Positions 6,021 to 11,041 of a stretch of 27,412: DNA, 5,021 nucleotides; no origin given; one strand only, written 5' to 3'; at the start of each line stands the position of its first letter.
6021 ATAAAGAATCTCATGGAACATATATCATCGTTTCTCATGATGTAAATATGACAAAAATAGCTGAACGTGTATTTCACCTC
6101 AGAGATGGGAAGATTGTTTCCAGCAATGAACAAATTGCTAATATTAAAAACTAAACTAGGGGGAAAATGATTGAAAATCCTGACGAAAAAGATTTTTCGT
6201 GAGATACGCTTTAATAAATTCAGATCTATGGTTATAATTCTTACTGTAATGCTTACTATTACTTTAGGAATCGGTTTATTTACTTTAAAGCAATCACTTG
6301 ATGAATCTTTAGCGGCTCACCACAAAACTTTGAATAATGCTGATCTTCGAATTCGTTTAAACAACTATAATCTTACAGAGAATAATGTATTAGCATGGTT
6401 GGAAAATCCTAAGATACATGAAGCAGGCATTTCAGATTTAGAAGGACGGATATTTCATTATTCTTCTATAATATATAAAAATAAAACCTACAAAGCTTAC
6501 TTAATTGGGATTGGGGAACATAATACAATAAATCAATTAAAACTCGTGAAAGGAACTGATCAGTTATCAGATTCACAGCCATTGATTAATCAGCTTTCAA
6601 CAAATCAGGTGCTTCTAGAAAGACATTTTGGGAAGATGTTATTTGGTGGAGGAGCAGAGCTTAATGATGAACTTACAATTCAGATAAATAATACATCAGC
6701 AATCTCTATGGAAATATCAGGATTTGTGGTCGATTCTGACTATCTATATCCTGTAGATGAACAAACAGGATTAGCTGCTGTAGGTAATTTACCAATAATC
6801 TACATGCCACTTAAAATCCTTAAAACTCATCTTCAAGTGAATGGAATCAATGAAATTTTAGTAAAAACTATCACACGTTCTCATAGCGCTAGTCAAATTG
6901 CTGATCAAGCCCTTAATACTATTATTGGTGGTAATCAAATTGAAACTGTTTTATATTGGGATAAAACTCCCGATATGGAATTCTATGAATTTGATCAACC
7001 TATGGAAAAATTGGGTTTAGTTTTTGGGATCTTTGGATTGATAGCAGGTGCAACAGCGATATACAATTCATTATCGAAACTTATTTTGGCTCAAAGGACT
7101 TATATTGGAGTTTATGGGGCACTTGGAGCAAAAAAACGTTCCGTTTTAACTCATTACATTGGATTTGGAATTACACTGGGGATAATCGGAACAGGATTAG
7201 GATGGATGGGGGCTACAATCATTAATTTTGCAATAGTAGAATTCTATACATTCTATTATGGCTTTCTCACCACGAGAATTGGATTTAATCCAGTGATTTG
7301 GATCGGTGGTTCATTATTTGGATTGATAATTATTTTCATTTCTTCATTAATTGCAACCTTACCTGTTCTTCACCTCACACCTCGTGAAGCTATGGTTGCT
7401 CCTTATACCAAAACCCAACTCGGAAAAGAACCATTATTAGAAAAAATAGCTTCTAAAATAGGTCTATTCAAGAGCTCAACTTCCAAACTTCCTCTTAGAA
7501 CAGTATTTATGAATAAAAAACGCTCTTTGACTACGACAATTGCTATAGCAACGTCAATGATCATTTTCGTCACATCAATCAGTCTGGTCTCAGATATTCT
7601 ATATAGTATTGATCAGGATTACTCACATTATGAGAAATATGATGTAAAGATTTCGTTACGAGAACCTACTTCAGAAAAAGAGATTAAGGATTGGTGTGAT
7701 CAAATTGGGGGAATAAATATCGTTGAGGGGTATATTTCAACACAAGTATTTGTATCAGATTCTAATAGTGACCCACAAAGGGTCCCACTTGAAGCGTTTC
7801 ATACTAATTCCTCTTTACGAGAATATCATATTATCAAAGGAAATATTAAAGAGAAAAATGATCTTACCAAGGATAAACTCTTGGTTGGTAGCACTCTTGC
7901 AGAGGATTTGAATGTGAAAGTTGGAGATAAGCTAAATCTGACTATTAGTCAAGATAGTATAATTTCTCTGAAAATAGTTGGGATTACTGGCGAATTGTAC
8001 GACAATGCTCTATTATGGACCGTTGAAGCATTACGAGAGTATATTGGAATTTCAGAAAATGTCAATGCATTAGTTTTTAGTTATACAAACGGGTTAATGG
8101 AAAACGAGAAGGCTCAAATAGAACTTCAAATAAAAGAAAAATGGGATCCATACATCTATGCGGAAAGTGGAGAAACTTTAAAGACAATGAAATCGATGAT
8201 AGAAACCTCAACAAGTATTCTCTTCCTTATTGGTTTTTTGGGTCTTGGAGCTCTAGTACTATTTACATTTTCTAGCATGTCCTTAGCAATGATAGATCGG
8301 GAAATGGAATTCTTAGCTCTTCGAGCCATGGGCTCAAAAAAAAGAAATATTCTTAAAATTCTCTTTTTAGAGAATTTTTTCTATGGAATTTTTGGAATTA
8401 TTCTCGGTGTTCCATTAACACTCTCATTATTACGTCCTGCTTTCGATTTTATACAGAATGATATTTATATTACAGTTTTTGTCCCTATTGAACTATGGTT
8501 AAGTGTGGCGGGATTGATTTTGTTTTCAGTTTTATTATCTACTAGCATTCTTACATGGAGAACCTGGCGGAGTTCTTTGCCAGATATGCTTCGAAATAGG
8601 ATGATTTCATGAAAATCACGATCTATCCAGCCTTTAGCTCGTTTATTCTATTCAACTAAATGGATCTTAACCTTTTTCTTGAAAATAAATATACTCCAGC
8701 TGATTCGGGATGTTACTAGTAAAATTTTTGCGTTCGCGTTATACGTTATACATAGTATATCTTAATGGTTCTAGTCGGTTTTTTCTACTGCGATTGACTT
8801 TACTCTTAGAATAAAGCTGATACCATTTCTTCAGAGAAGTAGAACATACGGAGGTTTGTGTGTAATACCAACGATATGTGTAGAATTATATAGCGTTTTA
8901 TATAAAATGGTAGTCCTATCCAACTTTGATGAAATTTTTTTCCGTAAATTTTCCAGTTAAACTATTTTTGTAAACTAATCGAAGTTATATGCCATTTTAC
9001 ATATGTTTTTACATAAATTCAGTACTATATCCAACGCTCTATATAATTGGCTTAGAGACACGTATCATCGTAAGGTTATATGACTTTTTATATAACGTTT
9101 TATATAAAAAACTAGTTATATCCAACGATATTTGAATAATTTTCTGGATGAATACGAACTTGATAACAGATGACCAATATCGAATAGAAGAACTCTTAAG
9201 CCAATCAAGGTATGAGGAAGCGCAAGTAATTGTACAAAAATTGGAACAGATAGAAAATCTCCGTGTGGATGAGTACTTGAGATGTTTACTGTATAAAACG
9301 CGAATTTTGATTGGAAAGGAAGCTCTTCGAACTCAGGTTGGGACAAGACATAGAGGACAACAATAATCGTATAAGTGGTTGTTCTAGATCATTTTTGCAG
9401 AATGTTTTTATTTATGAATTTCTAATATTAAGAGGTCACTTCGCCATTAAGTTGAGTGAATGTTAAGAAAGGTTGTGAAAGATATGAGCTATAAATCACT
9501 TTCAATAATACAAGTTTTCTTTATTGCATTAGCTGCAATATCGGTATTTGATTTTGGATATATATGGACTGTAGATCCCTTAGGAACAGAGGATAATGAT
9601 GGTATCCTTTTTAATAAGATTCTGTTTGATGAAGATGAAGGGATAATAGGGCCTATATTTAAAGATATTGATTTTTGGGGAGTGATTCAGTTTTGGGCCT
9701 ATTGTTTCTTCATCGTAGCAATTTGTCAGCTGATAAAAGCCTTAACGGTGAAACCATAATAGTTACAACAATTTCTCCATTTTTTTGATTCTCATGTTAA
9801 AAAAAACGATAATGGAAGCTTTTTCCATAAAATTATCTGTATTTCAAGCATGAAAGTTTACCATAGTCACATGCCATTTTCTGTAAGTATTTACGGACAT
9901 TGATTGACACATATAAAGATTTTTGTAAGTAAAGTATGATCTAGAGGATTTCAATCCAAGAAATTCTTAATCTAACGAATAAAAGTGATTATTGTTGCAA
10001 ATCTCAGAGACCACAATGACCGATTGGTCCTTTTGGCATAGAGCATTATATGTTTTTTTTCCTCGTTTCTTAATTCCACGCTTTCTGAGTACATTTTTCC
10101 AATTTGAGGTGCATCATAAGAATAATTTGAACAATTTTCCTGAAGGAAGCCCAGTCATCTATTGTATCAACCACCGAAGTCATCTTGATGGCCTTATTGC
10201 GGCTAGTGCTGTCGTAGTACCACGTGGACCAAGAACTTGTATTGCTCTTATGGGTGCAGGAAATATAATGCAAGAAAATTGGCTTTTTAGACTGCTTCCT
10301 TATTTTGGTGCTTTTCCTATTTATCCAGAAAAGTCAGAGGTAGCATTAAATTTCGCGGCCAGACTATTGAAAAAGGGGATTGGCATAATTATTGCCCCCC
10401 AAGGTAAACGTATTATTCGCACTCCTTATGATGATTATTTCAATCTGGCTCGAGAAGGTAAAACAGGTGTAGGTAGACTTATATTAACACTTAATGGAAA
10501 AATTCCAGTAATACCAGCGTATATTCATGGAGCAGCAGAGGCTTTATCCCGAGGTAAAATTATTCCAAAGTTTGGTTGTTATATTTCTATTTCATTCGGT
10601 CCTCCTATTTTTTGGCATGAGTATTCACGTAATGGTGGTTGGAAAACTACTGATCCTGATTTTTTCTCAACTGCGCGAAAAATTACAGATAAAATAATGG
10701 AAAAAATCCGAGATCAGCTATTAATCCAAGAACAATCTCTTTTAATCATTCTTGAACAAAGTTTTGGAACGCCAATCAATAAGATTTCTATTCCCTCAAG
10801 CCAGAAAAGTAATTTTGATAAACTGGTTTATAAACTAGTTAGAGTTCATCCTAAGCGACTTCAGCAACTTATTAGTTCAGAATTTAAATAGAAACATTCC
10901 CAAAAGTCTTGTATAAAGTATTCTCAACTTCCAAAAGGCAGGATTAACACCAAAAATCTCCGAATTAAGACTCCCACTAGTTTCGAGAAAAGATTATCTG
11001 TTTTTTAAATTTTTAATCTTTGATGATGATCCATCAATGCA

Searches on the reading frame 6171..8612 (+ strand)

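Call 10: search_protein_families(library=pfam, proteins=[window:6171-8612:+], max_evalue=0.001)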
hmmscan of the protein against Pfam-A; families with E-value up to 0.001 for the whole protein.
window:6171-8612:+ (813 aa): 2 families
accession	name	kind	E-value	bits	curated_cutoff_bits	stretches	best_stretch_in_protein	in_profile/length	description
PF02687.27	FtsX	-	3.7e-21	75.9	25.5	2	686-799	2-116/120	FtsX-like permease C-terminal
PF12704.14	MacB_PCD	-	1.7e-11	45.3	27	1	452-608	1-156/207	MacB-like periplasmic core domain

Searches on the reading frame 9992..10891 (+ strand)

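Call 10: search_protein_families(library=pfam, proteins=[window:9992-10891:+], max_evalue=0.001)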
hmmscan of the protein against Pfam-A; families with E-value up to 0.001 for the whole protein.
window:9992-10891:+ (299 aa): 1 family
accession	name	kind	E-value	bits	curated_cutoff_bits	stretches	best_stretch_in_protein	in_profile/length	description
PF01553.26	Acyltransferase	-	1.1e-13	51.6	23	1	44-178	5-131/132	Acyltransferase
